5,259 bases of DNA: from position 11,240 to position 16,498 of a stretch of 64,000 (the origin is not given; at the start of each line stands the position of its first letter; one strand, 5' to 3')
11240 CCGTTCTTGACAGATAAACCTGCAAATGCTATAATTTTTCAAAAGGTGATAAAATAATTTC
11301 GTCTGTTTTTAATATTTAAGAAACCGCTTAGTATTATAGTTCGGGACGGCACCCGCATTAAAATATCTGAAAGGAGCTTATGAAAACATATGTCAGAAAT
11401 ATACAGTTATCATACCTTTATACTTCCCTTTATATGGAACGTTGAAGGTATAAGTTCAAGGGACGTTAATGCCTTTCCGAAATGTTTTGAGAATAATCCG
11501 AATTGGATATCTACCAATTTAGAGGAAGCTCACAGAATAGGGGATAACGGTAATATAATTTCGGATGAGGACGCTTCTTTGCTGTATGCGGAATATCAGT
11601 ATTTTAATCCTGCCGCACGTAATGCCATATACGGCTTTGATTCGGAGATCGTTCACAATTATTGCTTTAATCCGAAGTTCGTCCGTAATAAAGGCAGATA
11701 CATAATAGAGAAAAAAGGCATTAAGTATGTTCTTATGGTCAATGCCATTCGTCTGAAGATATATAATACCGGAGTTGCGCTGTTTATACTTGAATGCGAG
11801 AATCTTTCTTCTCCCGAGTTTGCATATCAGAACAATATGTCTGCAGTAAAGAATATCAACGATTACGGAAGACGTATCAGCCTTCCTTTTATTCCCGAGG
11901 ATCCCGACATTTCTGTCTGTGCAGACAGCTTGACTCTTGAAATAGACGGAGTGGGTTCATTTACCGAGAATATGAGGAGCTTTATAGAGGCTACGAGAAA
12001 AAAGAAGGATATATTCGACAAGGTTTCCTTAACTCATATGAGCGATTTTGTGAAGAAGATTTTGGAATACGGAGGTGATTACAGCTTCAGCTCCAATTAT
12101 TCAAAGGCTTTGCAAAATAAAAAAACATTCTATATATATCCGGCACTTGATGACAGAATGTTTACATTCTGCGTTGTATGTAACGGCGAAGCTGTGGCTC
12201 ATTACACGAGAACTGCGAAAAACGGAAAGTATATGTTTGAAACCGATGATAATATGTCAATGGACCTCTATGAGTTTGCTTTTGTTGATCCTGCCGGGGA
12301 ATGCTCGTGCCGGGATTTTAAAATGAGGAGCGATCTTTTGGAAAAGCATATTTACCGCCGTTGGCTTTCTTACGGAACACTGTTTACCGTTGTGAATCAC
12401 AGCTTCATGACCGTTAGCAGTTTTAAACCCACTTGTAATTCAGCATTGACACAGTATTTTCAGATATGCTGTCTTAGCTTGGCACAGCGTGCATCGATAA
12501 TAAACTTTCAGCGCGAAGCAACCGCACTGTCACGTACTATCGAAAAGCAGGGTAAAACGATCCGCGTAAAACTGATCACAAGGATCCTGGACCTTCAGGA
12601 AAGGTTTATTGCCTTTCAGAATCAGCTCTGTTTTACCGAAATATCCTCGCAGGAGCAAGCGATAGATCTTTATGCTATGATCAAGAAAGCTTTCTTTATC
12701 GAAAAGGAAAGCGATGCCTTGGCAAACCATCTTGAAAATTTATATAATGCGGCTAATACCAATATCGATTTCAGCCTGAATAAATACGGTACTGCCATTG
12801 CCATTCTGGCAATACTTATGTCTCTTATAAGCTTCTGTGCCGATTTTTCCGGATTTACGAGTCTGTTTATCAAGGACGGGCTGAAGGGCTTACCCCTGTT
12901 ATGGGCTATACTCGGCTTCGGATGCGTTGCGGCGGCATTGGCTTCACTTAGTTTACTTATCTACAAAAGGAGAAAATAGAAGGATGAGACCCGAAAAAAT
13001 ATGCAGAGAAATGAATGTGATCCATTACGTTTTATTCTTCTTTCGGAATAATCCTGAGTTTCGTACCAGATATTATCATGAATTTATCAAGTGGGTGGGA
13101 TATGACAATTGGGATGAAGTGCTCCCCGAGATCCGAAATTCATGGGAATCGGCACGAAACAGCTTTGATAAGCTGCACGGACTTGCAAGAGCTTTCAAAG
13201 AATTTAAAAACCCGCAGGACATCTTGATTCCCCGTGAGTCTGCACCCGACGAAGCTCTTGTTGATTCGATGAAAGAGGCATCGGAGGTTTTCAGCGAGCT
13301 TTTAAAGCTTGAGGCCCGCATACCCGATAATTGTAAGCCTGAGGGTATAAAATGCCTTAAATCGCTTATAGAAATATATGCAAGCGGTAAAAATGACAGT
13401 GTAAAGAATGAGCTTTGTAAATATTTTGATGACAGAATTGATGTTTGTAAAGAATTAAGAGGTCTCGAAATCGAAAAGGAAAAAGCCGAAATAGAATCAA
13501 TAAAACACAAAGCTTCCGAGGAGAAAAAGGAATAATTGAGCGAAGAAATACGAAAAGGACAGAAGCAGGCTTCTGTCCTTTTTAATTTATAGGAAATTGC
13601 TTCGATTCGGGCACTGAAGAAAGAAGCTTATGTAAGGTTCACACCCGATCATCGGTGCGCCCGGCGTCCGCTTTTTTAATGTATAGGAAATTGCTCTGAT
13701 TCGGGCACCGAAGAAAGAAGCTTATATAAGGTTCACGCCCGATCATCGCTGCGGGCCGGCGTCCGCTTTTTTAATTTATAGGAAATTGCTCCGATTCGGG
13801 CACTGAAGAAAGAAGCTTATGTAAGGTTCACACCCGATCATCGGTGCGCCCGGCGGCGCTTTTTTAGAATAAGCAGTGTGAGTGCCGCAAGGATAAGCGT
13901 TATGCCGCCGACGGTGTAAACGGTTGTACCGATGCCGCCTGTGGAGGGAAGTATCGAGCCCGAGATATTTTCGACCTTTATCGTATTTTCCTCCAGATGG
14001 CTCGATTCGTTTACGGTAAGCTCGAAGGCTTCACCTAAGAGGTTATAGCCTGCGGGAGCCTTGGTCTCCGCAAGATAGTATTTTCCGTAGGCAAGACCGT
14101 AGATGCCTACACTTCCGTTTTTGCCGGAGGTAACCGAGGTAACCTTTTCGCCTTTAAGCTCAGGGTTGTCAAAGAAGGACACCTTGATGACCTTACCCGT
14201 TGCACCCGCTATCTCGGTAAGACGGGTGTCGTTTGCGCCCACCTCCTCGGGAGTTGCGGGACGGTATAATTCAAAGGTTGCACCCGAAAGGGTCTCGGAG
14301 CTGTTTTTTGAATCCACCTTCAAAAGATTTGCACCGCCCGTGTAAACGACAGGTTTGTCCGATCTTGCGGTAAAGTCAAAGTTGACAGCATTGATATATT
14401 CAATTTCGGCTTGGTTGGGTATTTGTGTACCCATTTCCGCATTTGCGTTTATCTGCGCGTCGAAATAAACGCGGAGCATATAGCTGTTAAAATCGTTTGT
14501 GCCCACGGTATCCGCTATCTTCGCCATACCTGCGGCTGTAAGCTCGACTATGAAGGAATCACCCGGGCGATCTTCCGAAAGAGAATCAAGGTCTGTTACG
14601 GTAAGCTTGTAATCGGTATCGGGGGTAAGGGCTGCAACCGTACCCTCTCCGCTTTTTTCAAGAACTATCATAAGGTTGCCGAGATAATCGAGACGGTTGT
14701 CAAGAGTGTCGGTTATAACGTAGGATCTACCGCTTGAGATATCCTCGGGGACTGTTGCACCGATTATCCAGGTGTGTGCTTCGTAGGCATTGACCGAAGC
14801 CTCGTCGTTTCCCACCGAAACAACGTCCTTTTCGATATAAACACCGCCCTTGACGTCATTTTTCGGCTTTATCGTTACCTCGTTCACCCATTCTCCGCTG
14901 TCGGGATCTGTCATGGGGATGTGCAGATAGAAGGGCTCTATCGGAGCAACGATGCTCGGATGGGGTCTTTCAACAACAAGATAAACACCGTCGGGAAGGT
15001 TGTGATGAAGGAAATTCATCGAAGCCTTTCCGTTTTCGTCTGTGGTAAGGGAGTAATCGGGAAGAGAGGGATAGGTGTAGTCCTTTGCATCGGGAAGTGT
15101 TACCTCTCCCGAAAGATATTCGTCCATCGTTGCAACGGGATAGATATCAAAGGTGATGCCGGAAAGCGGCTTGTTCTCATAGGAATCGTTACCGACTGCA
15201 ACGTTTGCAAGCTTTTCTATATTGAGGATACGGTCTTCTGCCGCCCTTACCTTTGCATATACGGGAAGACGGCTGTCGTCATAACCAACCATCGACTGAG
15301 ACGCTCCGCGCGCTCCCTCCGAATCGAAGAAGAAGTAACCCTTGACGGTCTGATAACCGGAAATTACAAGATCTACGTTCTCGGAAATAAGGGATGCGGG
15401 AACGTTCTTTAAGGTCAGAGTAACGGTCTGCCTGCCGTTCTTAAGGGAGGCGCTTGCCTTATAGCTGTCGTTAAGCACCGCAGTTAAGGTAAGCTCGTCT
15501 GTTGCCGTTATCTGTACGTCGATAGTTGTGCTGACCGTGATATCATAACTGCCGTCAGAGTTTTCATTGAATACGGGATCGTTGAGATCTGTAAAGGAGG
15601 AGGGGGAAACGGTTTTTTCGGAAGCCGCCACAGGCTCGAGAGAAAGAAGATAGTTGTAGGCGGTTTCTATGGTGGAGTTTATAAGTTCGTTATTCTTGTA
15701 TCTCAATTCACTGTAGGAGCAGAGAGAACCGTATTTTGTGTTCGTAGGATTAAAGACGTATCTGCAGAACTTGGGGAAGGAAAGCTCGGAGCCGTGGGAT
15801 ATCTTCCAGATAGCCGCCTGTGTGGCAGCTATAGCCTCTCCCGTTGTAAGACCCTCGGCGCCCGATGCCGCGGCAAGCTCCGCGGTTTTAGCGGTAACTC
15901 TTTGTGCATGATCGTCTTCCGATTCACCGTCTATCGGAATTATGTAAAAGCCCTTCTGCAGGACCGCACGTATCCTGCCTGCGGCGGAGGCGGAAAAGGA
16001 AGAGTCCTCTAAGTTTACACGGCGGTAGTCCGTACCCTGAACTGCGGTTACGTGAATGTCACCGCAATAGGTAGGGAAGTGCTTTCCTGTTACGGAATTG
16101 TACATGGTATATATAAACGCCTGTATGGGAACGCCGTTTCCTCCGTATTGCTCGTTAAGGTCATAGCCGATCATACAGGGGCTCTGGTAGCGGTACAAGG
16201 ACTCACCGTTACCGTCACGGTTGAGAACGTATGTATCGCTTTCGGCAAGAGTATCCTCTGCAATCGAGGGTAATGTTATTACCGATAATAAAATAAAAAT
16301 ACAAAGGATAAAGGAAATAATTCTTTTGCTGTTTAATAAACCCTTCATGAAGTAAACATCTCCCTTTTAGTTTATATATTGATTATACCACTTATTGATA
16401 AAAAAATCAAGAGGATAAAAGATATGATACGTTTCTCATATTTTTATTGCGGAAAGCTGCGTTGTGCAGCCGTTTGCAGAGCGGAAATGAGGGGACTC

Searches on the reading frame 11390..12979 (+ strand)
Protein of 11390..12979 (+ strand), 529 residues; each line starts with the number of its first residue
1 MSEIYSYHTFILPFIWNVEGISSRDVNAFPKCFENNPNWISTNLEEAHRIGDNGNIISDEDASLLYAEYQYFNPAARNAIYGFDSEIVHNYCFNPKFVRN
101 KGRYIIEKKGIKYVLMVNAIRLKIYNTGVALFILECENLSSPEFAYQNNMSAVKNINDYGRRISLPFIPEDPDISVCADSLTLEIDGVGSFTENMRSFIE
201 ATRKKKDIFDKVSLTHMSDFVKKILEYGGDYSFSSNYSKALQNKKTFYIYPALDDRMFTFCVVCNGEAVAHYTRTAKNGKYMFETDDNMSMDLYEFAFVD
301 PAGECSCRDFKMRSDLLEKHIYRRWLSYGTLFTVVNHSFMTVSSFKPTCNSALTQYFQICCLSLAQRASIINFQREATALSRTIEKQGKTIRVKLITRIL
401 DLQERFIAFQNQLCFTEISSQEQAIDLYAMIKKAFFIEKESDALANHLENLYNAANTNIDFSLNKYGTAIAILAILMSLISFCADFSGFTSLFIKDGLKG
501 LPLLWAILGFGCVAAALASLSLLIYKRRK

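Call 12: search_protein_families(library=pfam, proteins=[window:11390-12979:+], max_evalue=0.001)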
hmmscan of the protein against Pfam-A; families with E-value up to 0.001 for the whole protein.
window:11390-12979:+ (529 aa): 0 families

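Call 99: search_protein_families(library=pfam, proteins=[window:11390-12979:+], max_evalue=1)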
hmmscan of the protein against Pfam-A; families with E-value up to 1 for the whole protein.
window:11390-12979:+ (529 aa): 1 family
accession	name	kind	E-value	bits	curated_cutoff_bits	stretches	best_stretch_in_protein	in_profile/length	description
PF23900.1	PRS2_N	-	0.18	12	27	1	59-108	27-76/79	PRS2 N-terminal domain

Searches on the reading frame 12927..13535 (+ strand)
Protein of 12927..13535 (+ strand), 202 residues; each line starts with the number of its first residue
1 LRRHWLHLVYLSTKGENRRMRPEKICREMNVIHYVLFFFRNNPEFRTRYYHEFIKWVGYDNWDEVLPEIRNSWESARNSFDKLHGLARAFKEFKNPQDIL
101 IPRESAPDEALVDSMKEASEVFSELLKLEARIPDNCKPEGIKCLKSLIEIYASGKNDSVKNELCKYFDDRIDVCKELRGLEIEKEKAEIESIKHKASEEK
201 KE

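Call 12: search_protein_families(library=pfam, proteins=[window:12927-13535:+], max_evalue=0.001)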
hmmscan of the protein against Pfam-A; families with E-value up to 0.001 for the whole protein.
window:12927-13535:+ (202 aa): 0 families

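Call 99: search_protein_families(library=pfam, proteins=[window:12927-13535:+], max_evalue=1)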
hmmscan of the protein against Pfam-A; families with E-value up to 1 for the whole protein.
window:12927-13535:+ (202 aa): 2 families
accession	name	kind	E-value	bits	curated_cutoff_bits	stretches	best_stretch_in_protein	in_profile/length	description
PF23100.1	DUF2096_N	-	0.024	15.5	26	0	2-44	2-45/96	DUF2096 N-terminal four-helical bundle domain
PF25772.1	HEAT_RRP12_N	-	0.053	13.2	27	1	106-162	93-148/275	RRP12-like, N-terminal HEAT repeats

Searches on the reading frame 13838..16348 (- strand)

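Call 12: search_protein_families(library=pfam, proteins=[window:13838-16348:-], max_evalue=0.001)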
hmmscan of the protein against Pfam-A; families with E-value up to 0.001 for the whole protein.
window:13838-16348:- (836 aa): 5 families
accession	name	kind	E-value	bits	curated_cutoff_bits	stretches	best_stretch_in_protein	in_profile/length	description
PF17802.7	SpaA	-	1.6e-23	83.1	23.1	1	674-790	4-87/91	Prealbumin-like fold domain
PF16555.11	GramPos_pilinD1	-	1.1e-09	39.5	23.1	1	391-497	38-159/160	Gram-positive pilin subunit D1, N-terminal domain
PF08341.16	TED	-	1.2e-09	38.9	22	1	92-236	1-98/102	Thioester domain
PF00746.26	Gram_pos_anchor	-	3.4e-06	27.3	20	1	800-832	9-39/43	LPXTG cell wall anchor motif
PF16569.11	GramPos_pilinBB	-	0.00031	22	30.5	1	528-653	8-114/116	Gram-positive pilin backbone subunit 2, Cna-B-like domain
